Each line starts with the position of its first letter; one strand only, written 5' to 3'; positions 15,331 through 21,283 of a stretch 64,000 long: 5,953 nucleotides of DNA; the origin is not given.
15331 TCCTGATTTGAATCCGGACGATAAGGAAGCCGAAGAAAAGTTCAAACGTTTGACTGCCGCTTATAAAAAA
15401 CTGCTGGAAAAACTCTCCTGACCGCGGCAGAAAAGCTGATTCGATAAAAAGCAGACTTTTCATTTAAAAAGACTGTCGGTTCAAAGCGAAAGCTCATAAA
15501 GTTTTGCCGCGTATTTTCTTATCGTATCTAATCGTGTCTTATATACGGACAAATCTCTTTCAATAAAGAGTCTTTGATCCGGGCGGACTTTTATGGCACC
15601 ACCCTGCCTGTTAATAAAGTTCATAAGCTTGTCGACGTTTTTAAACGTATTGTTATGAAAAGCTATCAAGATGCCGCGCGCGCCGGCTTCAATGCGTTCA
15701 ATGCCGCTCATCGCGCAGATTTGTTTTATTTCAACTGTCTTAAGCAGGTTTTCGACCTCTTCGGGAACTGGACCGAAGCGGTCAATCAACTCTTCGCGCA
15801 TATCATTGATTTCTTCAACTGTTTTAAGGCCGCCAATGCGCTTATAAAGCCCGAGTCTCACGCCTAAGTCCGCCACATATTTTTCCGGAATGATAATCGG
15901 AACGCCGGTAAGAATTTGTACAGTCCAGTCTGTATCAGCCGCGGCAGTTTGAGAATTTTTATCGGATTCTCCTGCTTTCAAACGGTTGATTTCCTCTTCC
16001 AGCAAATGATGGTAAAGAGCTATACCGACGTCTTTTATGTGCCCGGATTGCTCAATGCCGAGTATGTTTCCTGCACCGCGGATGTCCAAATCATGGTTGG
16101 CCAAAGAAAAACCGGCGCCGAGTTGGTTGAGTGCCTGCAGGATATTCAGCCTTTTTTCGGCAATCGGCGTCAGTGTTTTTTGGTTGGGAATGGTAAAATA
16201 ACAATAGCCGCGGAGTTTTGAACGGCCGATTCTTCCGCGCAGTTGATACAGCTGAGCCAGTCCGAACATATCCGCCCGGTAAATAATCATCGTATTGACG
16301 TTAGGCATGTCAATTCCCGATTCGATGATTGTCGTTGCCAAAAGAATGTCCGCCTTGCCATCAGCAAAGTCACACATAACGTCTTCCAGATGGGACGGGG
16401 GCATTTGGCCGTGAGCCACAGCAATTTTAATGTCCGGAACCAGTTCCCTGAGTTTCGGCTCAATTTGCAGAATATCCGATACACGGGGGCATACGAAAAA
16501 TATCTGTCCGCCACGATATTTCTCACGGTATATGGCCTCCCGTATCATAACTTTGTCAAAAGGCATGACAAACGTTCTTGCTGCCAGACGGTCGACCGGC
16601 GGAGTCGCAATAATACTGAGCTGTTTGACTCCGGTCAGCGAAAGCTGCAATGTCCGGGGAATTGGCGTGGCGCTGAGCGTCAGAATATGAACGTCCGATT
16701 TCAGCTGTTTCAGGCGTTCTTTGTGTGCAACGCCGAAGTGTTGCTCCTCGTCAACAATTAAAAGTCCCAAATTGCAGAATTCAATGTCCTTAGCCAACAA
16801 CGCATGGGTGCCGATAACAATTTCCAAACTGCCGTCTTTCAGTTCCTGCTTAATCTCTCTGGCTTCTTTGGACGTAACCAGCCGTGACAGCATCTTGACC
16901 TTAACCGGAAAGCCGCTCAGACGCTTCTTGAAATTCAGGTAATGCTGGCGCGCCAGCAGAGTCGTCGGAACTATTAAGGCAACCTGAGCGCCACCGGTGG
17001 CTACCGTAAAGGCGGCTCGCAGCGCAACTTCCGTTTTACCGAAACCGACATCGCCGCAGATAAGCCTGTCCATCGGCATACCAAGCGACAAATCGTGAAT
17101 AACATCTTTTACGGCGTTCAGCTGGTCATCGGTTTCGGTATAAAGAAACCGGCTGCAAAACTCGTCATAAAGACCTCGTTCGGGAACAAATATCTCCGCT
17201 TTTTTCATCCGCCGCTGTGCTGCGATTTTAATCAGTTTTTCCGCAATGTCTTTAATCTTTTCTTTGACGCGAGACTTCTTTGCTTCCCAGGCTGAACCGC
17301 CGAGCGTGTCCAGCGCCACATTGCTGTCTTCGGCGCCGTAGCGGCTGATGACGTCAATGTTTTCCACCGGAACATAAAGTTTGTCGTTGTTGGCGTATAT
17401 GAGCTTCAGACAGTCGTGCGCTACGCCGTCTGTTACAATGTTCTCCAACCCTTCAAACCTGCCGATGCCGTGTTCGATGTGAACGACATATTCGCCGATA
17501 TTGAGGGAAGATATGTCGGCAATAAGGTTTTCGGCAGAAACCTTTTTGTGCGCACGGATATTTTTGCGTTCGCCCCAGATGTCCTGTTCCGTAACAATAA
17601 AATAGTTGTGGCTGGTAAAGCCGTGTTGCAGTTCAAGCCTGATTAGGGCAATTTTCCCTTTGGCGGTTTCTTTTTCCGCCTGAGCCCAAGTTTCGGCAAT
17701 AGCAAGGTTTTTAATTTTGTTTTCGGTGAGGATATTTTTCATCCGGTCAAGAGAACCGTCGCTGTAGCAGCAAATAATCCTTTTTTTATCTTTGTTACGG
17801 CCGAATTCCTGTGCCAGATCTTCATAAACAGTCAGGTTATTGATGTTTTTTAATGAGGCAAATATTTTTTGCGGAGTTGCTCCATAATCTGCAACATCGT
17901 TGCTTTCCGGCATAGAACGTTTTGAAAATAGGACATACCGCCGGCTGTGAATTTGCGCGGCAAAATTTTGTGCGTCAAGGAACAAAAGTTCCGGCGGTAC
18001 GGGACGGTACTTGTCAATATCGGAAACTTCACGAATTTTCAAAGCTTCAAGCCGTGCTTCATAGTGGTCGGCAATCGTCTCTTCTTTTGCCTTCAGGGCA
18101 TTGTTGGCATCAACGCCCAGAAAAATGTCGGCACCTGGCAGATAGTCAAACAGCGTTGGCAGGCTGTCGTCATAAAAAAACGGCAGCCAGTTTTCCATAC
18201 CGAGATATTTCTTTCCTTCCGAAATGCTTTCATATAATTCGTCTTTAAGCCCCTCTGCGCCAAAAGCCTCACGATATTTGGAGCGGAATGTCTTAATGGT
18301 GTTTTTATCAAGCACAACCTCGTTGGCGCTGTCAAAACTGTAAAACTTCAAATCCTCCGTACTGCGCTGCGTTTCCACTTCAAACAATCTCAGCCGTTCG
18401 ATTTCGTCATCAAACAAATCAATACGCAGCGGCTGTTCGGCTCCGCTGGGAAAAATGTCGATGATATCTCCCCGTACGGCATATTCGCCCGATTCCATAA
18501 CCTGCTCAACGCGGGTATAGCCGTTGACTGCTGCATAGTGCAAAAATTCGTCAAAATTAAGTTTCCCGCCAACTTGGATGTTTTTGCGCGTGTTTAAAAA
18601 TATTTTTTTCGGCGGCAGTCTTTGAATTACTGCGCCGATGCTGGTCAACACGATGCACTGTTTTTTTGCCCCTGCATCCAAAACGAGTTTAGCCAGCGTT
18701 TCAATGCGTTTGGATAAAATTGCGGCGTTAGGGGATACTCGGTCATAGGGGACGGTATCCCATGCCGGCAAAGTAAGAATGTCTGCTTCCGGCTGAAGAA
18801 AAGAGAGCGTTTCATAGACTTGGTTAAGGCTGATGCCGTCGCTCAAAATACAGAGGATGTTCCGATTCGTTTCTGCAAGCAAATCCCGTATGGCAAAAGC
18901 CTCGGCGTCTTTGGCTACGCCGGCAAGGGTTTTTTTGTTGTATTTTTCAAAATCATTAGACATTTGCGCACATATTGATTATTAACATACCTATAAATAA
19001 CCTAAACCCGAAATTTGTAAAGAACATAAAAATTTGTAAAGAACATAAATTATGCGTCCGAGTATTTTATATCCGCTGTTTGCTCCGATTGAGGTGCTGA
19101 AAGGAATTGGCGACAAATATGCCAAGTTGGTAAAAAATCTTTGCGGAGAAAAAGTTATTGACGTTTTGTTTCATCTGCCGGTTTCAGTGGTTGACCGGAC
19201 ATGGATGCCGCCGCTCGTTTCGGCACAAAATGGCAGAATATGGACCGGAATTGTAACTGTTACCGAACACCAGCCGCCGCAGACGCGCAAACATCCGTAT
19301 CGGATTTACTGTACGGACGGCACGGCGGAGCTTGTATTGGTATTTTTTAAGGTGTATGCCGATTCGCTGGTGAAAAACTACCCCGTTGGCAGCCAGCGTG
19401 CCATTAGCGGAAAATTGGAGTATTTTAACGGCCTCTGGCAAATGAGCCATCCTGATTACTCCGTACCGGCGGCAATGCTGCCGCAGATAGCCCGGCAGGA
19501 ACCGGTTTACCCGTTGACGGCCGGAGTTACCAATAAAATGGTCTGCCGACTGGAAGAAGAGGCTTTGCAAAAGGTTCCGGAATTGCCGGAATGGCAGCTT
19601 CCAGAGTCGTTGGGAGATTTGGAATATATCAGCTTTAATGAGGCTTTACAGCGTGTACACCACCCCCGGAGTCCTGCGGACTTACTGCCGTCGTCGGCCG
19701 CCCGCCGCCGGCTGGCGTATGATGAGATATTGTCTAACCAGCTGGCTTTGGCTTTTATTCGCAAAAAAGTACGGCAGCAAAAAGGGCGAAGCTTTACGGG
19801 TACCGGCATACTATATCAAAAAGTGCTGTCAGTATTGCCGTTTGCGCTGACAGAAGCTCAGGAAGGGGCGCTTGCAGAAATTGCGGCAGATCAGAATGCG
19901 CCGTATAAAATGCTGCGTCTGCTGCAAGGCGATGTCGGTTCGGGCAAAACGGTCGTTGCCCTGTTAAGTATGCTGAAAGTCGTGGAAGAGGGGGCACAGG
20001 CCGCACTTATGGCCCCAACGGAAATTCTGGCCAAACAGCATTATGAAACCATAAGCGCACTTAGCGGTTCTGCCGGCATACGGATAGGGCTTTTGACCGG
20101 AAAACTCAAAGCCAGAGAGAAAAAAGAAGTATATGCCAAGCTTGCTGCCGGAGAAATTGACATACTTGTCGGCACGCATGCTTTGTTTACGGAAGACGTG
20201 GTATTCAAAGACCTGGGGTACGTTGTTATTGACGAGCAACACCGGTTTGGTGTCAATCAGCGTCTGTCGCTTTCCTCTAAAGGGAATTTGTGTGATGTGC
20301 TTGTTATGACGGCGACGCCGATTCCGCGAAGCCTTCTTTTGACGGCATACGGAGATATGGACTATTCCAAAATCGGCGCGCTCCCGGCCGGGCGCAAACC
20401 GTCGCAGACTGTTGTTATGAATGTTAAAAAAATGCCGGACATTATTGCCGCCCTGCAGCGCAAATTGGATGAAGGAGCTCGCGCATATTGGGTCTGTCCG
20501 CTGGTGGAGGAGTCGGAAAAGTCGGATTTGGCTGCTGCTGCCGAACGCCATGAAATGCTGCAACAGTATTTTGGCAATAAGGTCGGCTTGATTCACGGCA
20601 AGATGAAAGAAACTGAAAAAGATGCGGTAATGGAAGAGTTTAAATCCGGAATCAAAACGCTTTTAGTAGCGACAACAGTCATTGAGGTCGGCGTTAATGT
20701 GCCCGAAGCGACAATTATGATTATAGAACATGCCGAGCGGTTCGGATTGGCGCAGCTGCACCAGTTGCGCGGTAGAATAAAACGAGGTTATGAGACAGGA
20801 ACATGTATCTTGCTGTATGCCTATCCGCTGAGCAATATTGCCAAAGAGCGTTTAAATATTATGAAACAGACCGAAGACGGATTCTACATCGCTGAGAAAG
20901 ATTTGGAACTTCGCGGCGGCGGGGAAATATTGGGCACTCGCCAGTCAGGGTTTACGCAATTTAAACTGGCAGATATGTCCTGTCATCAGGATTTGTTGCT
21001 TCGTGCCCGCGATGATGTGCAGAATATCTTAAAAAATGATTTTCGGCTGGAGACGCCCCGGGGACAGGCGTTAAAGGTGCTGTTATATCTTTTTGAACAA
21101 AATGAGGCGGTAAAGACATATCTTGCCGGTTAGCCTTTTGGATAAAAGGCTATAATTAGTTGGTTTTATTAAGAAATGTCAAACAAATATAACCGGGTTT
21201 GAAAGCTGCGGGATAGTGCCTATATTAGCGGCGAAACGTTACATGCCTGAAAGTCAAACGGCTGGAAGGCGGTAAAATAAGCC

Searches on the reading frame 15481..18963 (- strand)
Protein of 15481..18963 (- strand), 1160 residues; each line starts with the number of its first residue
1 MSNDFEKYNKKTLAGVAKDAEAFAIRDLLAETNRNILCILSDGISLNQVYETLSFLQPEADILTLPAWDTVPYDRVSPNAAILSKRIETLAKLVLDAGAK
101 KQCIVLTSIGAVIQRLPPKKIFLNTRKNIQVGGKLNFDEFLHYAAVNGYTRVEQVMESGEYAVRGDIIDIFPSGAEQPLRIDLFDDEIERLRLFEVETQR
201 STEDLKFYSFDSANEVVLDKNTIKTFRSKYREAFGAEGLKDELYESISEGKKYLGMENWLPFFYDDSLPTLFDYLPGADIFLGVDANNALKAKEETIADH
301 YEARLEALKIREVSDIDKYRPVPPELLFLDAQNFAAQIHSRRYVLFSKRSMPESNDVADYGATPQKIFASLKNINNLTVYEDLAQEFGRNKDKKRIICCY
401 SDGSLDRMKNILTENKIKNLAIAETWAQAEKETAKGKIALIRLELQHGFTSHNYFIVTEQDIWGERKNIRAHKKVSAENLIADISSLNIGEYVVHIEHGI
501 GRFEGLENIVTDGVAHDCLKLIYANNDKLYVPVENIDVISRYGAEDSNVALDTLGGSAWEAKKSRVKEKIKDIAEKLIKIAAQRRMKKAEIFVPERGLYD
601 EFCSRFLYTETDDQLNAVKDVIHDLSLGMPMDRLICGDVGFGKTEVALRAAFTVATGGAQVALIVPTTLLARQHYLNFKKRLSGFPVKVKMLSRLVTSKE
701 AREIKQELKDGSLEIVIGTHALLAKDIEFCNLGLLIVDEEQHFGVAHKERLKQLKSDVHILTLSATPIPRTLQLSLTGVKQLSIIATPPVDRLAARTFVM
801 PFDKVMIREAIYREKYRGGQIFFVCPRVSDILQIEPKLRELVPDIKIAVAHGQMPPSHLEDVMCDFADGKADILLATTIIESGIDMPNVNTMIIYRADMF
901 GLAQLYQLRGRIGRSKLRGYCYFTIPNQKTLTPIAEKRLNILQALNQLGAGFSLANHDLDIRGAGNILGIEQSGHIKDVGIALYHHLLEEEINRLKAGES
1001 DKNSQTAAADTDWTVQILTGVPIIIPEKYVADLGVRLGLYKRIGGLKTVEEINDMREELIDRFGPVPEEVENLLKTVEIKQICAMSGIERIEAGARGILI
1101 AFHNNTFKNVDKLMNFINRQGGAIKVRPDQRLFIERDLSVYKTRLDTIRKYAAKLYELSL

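Call 44: search_protein_families(library=pfam, proteins=[window:15481-18963:-], max_evalue=0.00001)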
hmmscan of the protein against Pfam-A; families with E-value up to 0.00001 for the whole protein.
window:15481-18963:- (1160 aa): 6 families
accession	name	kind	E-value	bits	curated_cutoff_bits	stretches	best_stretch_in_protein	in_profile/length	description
PF03461.20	TRCF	-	1.1e-27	96.6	25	1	1021-1112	3-94/95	TRCF domain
PF00270.35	DEAD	-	1.3e-24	87.2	26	1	614-772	4-164/167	DEAD/DEAH box helicase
PF00271.37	Helicase_C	-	1.6e-23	83.5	23.5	1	809-915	8-109/110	Helicase conserved C-terminal domain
PF17757.6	UvrB_inter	-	5.3e-22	78.2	22.9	1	129-210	3-85/91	UvrB interaction domain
PF02559.22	CarD_TRCF_RID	-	8.2e-22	77.5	23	1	487-542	1-56/57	CarD-like/TRCF RID domain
PF04851.21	ResIII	-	4.8e-08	33.5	22.5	1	613-767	7-162/164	Type III restriction enzyme, res subunit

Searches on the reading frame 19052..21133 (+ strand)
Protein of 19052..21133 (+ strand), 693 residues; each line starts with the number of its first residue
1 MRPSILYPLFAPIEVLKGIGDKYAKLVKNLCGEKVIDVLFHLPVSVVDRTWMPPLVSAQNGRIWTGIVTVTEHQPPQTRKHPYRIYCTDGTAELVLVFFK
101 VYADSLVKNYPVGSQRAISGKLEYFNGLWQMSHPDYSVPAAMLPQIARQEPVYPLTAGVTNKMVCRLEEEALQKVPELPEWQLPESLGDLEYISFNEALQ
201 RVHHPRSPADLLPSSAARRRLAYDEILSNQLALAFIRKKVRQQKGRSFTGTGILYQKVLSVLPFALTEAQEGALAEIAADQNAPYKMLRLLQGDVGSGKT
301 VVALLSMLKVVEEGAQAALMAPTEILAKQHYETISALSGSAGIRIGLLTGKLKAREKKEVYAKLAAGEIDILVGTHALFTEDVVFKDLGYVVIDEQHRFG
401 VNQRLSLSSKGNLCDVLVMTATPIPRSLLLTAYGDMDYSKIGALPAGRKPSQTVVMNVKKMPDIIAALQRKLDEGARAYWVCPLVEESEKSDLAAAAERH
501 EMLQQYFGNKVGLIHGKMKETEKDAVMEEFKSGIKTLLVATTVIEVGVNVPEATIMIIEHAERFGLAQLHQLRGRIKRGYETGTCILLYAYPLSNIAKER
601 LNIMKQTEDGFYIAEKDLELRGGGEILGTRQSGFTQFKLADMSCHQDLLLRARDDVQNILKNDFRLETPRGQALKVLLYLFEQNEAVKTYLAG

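Call 44: search_protein_families(library=pfam, proteins=[window:19052-21133:+], max_evalue=0.00001)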
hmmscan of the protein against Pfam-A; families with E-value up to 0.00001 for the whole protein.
window:19052-21133:+ (693 aa): 5 families
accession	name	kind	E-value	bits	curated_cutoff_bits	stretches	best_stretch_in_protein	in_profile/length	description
PF00270.35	DEAD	-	3.8e-25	89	26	1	268-426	2-162/167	DEAD/DEAH box helicase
PF00271.37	Helicase_C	-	1.3e-22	80.6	23.5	1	471-578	11-108/110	Helicase conserved C-terminal domain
PF19833.4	RecG_dom3_C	-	5.8e-11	42.7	26.8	1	607-674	1-69/87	ATP-dependent DNA helicase RecG, domain 3, C-terminal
PF04851.21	ResIII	-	1.5e-09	38.4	22.5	1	265-423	3-162/164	Type III restriction enzyme, res subunit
PF17191.10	RecG_wedge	-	2.7e-07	30.8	23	1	12-174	1-161/162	RecG wedge domain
